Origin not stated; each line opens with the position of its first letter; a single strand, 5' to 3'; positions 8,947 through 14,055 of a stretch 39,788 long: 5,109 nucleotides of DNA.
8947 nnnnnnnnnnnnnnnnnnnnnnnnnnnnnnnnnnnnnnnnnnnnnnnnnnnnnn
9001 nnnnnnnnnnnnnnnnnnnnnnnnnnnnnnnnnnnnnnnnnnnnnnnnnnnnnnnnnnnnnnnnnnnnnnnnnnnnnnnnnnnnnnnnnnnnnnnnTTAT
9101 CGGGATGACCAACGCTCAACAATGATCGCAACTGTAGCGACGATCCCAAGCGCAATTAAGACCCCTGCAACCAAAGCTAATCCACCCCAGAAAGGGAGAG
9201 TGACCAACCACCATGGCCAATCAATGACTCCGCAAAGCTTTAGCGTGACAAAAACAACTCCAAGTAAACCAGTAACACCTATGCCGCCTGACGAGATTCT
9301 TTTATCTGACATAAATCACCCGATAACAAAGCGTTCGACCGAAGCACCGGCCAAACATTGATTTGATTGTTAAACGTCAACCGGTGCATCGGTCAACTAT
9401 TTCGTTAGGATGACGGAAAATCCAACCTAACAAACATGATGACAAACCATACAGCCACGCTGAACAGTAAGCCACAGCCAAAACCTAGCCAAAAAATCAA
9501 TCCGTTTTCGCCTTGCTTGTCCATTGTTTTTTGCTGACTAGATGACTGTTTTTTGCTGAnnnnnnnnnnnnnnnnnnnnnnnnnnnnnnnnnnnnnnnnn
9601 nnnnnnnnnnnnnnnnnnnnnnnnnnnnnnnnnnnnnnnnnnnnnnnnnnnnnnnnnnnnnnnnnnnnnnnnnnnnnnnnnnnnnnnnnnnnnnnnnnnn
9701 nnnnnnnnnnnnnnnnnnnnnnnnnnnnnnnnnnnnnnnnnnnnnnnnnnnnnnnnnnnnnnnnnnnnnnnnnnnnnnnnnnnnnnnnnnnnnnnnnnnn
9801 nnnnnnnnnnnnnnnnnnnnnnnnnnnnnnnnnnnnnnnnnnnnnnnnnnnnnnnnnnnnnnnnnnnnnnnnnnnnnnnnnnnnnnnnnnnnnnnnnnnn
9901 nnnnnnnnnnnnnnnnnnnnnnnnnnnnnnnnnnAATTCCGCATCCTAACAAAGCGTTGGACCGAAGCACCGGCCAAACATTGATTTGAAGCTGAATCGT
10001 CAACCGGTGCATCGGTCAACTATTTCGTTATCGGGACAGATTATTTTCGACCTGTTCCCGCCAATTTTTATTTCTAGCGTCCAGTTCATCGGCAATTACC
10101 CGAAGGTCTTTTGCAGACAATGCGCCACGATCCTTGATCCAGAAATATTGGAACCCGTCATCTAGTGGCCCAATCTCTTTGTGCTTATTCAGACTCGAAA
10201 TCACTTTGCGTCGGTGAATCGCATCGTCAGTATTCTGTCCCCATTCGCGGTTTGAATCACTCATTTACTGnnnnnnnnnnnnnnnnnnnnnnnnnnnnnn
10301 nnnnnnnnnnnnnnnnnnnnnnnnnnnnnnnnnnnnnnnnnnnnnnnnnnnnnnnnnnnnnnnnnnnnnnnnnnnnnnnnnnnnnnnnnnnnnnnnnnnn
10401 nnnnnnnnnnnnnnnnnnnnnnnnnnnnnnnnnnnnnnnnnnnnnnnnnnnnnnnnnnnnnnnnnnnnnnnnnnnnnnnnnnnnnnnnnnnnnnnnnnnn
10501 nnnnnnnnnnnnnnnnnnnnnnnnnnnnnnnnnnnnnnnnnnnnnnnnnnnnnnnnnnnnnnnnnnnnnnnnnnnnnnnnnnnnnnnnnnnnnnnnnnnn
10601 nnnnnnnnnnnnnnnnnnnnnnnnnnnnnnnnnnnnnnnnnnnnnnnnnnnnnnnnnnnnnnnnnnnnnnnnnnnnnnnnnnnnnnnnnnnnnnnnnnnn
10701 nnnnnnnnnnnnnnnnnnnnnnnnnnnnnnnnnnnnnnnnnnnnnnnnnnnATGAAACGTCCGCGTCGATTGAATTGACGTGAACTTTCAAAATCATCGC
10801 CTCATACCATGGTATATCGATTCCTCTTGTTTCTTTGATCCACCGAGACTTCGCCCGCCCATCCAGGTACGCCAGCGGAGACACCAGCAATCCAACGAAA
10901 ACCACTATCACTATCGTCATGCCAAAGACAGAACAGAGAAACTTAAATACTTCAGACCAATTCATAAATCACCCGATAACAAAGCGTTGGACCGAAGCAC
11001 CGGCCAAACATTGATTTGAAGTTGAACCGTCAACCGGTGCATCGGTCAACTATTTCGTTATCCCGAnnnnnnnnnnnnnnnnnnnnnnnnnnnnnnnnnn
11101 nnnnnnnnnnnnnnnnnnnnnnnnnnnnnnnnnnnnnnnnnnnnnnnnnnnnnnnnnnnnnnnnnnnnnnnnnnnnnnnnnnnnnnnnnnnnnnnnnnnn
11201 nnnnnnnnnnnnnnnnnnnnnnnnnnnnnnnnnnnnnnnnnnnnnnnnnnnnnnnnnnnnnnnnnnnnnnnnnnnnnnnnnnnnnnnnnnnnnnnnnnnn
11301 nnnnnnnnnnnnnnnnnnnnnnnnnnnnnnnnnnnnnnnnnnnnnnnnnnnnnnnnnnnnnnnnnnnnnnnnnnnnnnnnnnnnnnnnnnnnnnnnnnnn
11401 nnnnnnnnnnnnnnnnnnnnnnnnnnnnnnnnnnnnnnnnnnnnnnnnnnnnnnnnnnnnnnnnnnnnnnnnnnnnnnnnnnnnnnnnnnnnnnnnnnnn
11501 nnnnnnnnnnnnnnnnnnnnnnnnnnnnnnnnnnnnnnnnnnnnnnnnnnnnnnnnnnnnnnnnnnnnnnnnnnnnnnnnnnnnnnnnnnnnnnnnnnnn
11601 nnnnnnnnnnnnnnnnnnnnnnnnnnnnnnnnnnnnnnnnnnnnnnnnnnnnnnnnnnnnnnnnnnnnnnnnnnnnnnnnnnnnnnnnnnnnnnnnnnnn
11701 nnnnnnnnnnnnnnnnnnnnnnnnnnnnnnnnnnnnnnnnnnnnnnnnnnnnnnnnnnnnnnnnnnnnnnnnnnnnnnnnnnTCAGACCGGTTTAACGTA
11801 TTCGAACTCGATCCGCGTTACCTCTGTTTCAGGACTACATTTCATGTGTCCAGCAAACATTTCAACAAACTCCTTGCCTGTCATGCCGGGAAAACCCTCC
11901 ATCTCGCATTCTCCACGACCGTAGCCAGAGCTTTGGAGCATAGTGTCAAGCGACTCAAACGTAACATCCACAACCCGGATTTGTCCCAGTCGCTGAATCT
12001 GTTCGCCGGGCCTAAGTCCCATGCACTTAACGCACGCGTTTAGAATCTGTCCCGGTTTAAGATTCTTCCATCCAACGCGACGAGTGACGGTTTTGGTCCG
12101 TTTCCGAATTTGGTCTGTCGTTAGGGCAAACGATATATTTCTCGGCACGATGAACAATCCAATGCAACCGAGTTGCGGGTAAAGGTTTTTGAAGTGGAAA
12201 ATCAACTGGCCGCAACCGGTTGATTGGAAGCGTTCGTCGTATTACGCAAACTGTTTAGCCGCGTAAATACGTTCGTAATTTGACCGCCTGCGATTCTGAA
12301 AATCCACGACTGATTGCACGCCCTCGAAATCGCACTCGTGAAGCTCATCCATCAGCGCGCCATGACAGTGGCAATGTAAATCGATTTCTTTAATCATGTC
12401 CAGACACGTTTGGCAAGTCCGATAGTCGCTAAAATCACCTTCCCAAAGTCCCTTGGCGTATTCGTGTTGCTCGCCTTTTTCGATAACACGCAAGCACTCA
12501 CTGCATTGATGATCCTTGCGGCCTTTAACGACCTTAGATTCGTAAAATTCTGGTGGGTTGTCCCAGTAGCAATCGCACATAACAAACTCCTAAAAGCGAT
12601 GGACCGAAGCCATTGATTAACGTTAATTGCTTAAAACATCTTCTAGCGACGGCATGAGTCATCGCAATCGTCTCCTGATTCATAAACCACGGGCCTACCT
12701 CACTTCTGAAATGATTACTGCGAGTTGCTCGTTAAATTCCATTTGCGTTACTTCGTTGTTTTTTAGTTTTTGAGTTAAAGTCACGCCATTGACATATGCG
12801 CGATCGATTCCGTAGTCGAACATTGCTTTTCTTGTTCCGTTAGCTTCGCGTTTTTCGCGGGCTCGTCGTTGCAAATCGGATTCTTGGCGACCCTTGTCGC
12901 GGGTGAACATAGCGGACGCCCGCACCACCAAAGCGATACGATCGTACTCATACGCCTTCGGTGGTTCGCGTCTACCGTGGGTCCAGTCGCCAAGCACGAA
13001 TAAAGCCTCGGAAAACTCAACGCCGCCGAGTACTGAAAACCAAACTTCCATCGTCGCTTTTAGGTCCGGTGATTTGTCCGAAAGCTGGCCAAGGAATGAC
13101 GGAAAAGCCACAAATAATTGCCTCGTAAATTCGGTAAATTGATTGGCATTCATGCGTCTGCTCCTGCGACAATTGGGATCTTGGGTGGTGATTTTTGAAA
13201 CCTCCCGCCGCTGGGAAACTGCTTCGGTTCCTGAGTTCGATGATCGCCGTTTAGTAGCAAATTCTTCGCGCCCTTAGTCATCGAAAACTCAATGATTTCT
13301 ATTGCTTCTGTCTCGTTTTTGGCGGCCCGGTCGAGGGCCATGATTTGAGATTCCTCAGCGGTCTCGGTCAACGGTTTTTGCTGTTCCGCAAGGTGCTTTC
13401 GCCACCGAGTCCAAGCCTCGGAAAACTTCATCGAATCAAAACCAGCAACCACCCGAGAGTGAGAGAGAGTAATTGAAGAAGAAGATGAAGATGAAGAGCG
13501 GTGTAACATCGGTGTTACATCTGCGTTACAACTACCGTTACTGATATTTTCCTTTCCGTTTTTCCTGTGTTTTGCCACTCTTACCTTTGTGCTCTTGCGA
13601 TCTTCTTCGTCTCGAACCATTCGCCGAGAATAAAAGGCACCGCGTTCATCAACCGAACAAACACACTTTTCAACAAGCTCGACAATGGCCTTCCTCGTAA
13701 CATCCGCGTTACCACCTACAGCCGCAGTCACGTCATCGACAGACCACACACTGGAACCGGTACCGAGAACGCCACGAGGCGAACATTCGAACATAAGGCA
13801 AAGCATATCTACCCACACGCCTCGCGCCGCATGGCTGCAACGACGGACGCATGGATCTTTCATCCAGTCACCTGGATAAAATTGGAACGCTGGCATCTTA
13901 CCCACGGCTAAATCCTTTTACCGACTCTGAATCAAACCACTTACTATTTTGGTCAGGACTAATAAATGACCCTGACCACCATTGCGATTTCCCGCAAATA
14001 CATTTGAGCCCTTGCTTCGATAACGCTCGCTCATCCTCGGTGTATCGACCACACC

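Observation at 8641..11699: Each ORF unit is flanked by its own complementary ends, the signature of cassette boundaries at a G/TT crossover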

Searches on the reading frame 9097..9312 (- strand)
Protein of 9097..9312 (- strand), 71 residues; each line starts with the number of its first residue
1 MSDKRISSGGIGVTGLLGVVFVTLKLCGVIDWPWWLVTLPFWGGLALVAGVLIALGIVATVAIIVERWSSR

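Call 5: search_protein_families(library=ncbifam, proteins=[window:9097-9312:-], max_evalue=0.01)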
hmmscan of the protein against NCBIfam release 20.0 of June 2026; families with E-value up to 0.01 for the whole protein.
window:9097-9312:- (71 aa): 0 families

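Call 6: search_protein_families(library=pfam, proteins=[window:9097-9312:-], max_evalue=0.01)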
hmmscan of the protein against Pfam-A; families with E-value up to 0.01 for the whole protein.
window:9097-9312:- (71 aa): 1 family
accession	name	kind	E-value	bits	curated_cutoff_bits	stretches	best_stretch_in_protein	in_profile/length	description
PF10269.14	Tmemb_185A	-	0.0011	19.2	23.1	1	24-59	1-36/252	Transmembrane Fragile-X-F protein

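Call 58: search_protein_families(library=phrogs, proteins=[window:9097-9312:-], max_evalue=0.01)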
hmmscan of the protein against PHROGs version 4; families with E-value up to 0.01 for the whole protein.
window:9097-9312:- (71 aa): 3 families
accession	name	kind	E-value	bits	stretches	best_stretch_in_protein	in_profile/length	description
phrog_1374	-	unknown function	3.1e-20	72.8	1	4-67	9-72/89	-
phrog_20229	-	unknown function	1.4e-07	32.6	1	12-57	2-46/93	-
phrog_24382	-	unknown function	0.0061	17.8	1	16-41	9-34/69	-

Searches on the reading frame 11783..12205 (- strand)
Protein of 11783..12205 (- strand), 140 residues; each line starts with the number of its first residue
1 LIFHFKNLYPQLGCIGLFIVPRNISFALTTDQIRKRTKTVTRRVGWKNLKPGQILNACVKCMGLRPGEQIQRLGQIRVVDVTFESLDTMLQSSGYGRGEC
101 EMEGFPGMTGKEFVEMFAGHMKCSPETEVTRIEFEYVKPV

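Call 5: search_protein_families(library=ncbifam, proteins=[window:11783-12205:-], max_evalue=0.01)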
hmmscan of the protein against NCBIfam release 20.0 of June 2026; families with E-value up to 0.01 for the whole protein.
window:11783-12205:- (140 aa): 0 families

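Call 6: search_protein_families(library=pfam, proteins=[window:11783-12205:-], max_evalue=0.01)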
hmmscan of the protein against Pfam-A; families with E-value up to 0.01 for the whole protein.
window:11783-12205:- (140 aa): 1 family
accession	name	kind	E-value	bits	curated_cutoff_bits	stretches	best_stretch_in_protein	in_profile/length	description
PF04266.20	ASCH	-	0.003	18.7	21.2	1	31-137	9-102/103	ASCH domain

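Call 58: search_protein_families(library=phrogs, proteins=[window:11783-12205:-], max_evalue=0.01)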
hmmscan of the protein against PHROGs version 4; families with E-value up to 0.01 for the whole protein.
window:11783-12205:- (140 aa): 1 family
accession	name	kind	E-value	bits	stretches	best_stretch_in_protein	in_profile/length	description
phrog_11705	-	unknown function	0.0066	17.5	1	24-109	4-89/144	-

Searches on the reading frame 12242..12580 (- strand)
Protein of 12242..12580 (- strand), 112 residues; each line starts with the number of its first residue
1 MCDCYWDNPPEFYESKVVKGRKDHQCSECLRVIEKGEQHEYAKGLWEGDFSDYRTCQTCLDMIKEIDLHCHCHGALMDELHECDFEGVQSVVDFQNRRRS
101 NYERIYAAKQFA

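Call 5: search_protein_families(library=ncbifam, proteins=[window:12242-12580:-], max_evalue=0.01)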
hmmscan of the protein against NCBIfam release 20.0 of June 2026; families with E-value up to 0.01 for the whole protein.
window:12242-12580:- (112 aa): 0 families

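Call 6: search_protein_families(library=pfam, proteins=[window:12242-12580:-], max_evalue=0.01)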
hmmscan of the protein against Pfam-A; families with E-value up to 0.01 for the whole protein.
window:12242-12580:- (112 aa): 0 families

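Call 58: search_protein_families(library=phrogs, proteins=[window:12242-12580:-], max_evalue=0.01)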
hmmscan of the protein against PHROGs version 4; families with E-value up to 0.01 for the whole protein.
window:12242-12580:- (112 aa): 5 families
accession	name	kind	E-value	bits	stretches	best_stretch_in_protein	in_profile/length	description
phrog_19515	-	unknown function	3.7e-13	50.9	1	10-64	23-77/117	-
phrog_7314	-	unknown function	7e-12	46.6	1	12-69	3-60/134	-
phrog_16244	-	unknown function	1.4e-08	36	1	14-65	7-58/87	-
phrog_28814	-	unknown function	1.1e-06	29.8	1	12-62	4-54/134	-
phrog_34549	-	unknown function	0.00015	23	1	10-60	19-69/71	-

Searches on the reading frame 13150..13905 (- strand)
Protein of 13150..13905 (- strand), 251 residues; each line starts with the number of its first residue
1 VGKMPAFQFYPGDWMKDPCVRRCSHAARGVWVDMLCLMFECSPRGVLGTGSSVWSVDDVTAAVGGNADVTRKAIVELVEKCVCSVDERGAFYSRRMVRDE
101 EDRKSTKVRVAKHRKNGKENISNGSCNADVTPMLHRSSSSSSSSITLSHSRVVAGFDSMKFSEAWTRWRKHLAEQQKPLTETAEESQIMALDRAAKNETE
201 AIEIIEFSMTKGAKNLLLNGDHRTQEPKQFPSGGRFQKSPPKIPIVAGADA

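Call 57: search_protein_families(library=phrogs, proteins=[window:13150-13905:-], max_evalue=0.001)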
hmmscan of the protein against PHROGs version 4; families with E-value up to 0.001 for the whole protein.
window:13150-13905:- (251 aa): 1 family
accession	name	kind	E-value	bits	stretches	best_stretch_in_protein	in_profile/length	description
phrog_13246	-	DNA, RNA and nucleotide metabolism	5.6e-09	36.9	1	26-119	15-105/250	replisome organizer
